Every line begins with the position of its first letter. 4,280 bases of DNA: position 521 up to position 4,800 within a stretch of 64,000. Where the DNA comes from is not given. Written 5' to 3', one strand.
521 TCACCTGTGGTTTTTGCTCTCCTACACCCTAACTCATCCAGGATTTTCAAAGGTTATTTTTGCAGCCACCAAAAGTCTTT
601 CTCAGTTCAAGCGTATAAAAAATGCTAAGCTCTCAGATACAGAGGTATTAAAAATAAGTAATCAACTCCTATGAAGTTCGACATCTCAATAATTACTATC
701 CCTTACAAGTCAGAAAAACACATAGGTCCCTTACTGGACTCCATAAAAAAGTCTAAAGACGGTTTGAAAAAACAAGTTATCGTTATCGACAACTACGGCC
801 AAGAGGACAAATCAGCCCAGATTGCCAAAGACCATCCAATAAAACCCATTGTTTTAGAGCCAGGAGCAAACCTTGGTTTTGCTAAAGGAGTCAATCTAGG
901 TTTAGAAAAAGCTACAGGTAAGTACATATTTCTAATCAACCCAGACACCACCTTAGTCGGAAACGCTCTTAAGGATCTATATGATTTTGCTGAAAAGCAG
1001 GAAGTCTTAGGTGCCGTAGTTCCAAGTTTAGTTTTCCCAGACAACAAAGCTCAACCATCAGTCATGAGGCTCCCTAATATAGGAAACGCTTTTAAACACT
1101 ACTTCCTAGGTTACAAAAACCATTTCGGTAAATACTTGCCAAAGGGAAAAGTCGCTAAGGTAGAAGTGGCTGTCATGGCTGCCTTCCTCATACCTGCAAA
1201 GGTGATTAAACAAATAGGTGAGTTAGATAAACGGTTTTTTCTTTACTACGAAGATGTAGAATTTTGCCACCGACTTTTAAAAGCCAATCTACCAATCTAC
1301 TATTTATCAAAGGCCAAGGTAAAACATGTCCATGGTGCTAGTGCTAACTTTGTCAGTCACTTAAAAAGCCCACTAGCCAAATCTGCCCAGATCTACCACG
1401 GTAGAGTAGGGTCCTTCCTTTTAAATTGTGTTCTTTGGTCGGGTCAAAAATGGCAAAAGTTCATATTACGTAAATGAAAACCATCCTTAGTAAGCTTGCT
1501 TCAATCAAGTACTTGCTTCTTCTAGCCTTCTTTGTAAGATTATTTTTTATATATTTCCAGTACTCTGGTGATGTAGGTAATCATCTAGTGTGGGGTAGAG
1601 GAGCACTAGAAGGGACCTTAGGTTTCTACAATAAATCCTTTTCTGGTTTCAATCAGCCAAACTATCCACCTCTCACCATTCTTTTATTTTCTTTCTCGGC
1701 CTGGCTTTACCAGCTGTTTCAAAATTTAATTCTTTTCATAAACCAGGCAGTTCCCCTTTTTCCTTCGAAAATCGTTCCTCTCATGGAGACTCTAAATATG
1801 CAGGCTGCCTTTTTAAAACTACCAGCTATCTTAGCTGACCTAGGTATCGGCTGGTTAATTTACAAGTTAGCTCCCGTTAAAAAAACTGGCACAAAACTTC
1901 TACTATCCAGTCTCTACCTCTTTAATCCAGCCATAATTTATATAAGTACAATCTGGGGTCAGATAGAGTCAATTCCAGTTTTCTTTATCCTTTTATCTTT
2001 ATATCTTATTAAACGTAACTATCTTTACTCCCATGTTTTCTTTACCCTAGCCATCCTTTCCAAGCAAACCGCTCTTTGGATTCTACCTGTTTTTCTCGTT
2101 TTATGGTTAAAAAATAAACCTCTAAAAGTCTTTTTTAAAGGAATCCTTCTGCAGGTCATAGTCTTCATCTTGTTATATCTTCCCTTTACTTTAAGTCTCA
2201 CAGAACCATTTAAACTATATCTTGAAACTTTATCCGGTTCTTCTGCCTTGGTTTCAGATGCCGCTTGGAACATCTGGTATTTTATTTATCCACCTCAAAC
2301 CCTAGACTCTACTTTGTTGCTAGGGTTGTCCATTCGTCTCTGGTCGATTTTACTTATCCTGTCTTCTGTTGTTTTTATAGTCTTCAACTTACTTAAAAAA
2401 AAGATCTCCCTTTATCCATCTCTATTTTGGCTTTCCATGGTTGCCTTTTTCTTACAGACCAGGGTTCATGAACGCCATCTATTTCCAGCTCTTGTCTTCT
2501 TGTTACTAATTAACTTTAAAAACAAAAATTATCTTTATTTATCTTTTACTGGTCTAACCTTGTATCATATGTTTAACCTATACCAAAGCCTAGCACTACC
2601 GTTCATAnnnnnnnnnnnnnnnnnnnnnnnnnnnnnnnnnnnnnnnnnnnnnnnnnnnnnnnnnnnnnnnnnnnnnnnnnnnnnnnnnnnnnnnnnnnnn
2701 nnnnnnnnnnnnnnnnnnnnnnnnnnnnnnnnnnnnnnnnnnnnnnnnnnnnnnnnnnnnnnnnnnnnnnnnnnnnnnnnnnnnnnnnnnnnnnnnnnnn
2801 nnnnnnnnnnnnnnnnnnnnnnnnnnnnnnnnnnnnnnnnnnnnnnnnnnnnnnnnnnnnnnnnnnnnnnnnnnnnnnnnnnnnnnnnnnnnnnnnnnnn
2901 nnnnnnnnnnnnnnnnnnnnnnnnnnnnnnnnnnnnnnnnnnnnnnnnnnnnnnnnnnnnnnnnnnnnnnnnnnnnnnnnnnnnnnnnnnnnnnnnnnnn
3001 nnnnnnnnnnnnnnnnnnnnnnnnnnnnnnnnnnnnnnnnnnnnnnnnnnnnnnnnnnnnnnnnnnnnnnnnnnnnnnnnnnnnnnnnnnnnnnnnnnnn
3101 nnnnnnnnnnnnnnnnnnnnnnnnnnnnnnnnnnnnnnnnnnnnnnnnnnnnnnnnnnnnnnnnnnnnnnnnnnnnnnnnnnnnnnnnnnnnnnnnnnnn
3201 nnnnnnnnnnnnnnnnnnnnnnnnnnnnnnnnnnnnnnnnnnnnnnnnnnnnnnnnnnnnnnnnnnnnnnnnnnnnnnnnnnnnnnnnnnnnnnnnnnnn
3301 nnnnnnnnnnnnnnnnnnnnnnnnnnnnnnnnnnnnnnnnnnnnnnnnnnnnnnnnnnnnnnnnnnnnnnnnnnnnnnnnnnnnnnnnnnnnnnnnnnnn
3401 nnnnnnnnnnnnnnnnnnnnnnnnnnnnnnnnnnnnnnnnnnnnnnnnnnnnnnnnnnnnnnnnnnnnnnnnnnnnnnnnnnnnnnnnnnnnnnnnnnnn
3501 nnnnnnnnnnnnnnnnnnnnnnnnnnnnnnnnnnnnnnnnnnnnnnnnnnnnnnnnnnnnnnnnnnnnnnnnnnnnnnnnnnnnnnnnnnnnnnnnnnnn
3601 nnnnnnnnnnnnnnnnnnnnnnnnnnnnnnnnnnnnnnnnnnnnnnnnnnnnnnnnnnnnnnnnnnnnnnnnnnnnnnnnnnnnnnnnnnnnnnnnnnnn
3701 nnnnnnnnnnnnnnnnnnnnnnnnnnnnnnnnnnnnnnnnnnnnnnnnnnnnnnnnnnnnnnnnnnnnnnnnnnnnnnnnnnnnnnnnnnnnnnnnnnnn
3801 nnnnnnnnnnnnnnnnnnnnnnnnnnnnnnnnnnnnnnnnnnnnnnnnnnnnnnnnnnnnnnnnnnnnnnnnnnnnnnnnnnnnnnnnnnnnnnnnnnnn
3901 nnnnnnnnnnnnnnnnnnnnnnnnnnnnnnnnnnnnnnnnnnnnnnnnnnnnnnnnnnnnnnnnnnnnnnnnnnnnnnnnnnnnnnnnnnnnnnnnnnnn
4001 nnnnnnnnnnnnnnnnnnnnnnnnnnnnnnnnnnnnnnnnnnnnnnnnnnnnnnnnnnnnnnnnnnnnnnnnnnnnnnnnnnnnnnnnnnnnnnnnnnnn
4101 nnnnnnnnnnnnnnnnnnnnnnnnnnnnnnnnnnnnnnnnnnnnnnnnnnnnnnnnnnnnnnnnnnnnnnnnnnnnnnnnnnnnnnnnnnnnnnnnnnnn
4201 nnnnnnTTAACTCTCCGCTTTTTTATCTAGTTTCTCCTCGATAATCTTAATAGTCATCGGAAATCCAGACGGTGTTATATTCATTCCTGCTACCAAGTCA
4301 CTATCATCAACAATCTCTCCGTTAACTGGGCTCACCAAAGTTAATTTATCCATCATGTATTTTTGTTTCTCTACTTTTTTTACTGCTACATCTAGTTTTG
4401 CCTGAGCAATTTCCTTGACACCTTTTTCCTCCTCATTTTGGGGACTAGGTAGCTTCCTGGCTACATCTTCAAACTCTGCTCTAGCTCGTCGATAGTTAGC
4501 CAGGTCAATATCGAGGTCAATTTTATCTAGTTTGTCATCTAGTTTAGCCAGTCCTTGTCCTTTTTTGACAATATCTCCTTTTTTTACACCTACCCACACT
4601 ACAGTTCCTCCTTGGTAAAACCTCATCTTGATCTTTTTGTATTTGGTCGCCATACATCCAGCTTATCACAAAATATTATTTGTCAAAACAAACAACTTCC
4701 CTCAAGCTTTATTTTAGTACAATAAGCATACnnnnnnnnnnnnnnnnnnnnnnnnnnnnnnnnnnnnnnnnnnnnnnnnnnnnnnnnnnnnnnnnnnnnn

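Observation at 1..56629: About 56-kb glycosylation super-island: at least 7 ArnT/PMT-like GT-C, 2 PIG-V-like, 3 TM-less DPM1-like synthases, about 18 GT2/GT4, 3 methyltransferases, flippase, ligase, initiating PGT, ManC, GalE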

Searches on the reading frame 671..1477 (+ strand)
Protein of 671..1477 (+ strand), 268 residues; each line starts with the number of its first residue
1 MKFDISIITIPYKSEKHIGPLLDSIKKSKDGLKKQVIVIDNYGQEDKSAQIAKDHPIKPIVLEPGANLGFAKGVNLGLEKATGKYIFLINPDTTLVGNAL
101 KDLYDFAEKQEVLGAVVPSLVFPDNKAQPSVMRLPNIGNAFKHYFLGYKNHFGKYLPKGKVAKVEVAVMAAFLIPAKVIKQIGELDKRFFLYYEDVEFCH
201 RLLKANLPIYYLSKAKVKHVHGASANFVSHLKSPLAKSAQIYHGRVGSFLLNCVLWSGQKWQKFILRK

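Call 4: search_protein_families(library=pfam, proteins=[window:671-1474:+], max_evalue=0.01)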
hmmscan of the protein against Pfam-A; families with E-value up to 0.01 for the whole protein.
window:671-1474:+ (268 aa): 4 families
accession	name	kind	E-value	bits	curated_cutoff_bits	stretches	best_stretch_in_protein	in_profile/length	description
PF00535.33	Glycos_transf_2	-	3.8e-17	63.2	23.3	1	6-134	1-130/168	Glycosyl transferase family 2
PF13641.12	Glyco_tranf_2_3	-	2.6e-06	28.1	27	1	12-226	10-218/230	Glycosyltransferase like family 2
PF10111.15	Glyco_tranf_2_2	-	0.0016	18.4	27.3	1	33-206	29-203/276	Glycosyltransferase like family 2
PF13632.12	Glyco_trans_2_3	-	0.0047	17.2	27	0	85-219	1-123/198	Glycosyl transferase family group 2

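Call 17: search_protein_families(library=ncbifam, proteins=[window:671-1474:+], max_evalue=0.001)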
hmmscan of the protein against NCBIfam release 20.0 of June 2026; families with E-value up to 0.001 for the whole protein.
window:671-1474:+ (268 aa): 11 families
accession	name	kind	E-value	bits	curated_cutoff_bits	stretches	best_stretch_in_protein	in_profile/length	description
TIGR01556.1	rhamnosyltran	subfamily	3.8e-13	49.3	200.55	1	23-224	8-205/281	rhamnosyltransferase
NF050113.1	gal_furan_GlfT1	equivalog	2.7e-09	36.7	330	1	31-223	26-210/290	galactofuranosyltransferase GlfT1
TIGR04283.1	glyco_like_mftF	equivalog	2.5e-08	33.8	182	1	5-114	1-105/221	TIGR04283 family arsenosugar biosynthesis glycosyltransferase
NF007482.0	PRK10073.1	equivalog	3.6e-07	29.5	423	1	4-111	7-114/334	glycosyltransferase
TIGR03965.1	mycofact_glyco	equivalog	1.7e-06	27.2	280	1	10-223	80-284/467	mycofactocin biosynthesis glycosyltransferase MftF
NF038302.1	EPS_HpsE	equivalog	3.2e-06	26.3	300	1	4-220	2-223/307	hormogonium polysaccharide biosynthesis glycosyltransferase HpsE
NF041875.1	EPS_EpsD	equivalog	3.9e-06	26.5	370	1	33-234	30-220/325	exopolysaccharide biosynthesis glycosyltransferase EpsD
NF047683.1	TeichurnBiosyTuaG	equivalog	1.3e-05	25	400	1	4-111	7-115/252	teichuronic acid biosynthesis protein TuaG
TIGR03111.1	glyc2_xrt_Gpos1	hypoth_equivalog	1.5e-05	24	363.95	1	5-115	51-164/439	TIGR03111 family XrtG-associated glycosyltransferase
TIGR03937.1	PgaC_IcaA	equivalog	4.4e-05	22.6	422.3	1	5-116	47-159/407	poly-beta-1,6-N-acetyl-D-glucosamine synthase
NF041391.1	DPhHxTase_Halo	equivalog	0.00047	19.2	375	1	12-109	4-95/213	dolichyl-phosphate hexose transferase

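Call 28: find_encoding_contigs(protein=window:671-1477:+, flank=10000, max_places=4)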
Protein window:671-1477:+ (268 aa): 23 contigs read that carry it; 4 places shown.
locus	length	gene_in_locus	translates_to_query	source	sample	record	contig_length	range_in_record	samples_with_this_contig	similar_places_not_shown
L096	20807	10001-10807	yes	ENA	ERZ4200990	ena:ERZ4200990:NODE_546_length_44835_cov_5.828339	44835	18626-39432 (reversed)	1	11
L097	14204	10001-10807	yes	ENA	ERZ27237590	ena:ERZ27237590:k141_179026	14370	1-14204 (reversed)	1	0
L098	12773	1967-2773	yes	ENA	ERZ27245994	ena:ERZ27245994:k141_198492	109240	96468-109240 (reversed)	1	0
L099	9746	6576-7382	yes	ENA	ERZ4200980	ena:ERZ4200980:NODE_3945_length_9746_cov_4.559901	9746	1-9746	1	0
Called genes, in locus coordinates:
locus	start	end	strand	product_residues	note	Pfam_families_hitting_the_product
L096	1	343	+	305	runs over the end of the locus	PF00535:Glycos_transf_2, PF13641:Glyco_tranf_2_3, PF13506:Glyco_transf_21 (faint)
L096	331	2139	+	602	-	-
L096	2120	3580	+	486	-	-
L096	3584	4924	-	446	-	PF13231:PMT_2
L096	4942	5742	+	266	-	PF00535:Glycos_transf_2, PF10111:Glyco_tranf_2_2 (weak)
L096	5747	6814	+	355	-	PF13439:Glyco_transf_4 (weak), PF00534:Glycos_transf_1, PF13692:Glyco_trans_1_4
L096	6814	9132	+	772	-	PF09586:YfhO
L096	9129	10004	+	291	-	PF00535:Glycos_transf_2, PF10111:Glyco_tranf_2_2 (weak), PF13641:Glyco_tranf_2_3, PF13632:Glyco_trans_2_3 (weak)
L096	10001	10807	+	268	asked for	PF00535:Glycos_transf_2, PF13641:Glyco_tranf_2_3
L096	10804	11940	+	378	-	-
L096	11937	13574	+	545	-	PF02366:PMT (weak), PF13231:PMT_2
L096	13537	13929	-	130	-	-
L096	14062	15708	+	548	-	PF13231:PMT_2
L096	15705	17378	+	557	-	PF13231:PMT_2 (weak)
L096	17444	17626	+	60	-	-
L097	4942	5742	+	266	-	PF00535:Glycos_transf_2, PF10111:Glyco_tranf_2_2 (weak)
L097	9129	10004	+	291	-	PF00535:Glycos_transf_2, PF10111:Glyco_tranf_2_2 (weak), PF13641:Glyco_tranf_2_3, PF13632:Glyco_trans_2_3 (weak)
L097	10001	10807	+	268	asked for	PF00535:Glycos_transf_2, PF13641:Glyco_tranf_2_3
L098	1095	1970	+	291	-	PF00535:Glycos_transf_2, PF10111:Glyco_tranf_2_2 (weak), PF13641:Glyco_tranf_2_3, PF13632:Glyco_trans_2_3 (weak)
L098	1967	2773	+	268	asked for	PF00535:Glycos_transf_2, PF13641:Glyco_tranf_2_3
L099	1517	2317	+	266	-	PF00535:Glycos_transf_2, PF10111:Glyco_tranf_2_2 (weak)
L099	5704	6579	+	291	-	PF00535:Glycos_transf_2, PF10111:Glyco_tranf_2_2 (weak), PF13641:Glyco_tranf_2_3, PF13632:Glyco_trans_2_3 (weak)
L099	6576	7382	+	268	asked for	PF00535:Glycos_transf_2, PF13641:Glyco_tranf_2_3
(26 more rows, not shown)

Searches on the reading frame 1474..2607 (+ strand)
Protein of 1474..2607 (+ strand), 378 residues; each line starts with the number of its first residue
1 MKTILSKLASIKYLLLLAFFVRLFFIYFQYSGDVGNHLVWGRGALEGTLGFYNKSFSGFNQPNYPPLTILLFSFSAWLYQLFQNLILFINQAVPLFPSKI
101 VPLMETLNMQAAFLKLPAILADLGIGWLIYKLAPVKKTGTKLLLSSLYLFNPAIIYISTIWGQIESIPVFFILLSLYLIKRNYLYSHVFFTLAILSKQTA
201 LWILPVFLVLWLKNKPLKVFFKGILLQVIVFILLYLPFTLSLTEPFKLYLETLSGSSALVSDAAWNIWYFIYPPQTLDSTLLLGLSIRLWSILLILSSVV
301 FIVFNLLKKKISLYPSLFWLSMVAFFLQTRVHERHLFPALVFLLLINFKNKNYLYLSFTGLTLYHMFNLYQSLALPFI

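Call 4: search_protein_families(library=pfam, proteins=[window:1474-2607:+], max_evalue=0.01)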
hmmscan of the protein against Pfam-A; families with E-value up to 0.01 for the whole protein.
window:1474-2607:+ (378 aa): 0 families

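Call 18: search_protein_families(library=ncbifam, proteins=[window:1474-2607:+], max_evalue=0.01)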
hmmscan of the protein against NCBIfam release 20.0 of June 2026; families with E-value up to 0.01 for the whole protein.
window:1474-2607:+ (378 aa): 0 families

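Call 29: search_protein_families(library=pfam, proteins=[window:1474-2607:+], max_evalue=5)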
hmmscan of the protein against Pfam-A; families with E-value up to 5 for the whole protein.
window:1474-2607:+ (378 aa): 0 families

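Call 76: search_solved_structures(query=window:1474-2607:+, max_evalue=10)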
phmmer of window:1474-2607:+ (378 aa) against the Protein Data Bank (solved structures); distinct sequences matched with E-value up to 10: 0.

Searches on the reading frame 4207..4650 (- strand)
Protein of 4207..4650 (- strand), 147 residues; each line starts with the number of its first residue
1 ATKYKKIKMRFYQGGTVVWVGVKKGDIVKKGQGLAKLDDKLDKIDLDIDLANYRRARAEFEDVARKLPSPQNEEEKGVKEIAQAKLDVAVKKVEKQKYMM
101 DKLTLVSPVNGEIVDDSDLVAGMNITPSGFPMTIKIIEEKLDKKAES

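Call 4: search_protein_families(library=pfam, proteins=[window:4207-4650:-], max_evalue=0.01)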
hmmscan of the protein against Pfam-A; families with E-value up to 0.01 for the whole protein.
window:4207-4650:- (147 aa): 2 families
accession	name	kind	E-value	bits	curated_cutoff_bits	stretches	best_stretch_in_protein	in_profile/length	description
PF13533.13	Biotin_lipoyl_2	-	0.00025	21.2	29.8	1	12-38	6-32/32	Biotin-lipoyl like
PF16576.10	HlyD_D23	-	0.00054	19.7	30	1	14-134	27-139/214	Barrel-sandwich domain of CusB or HlyD membrane-fusion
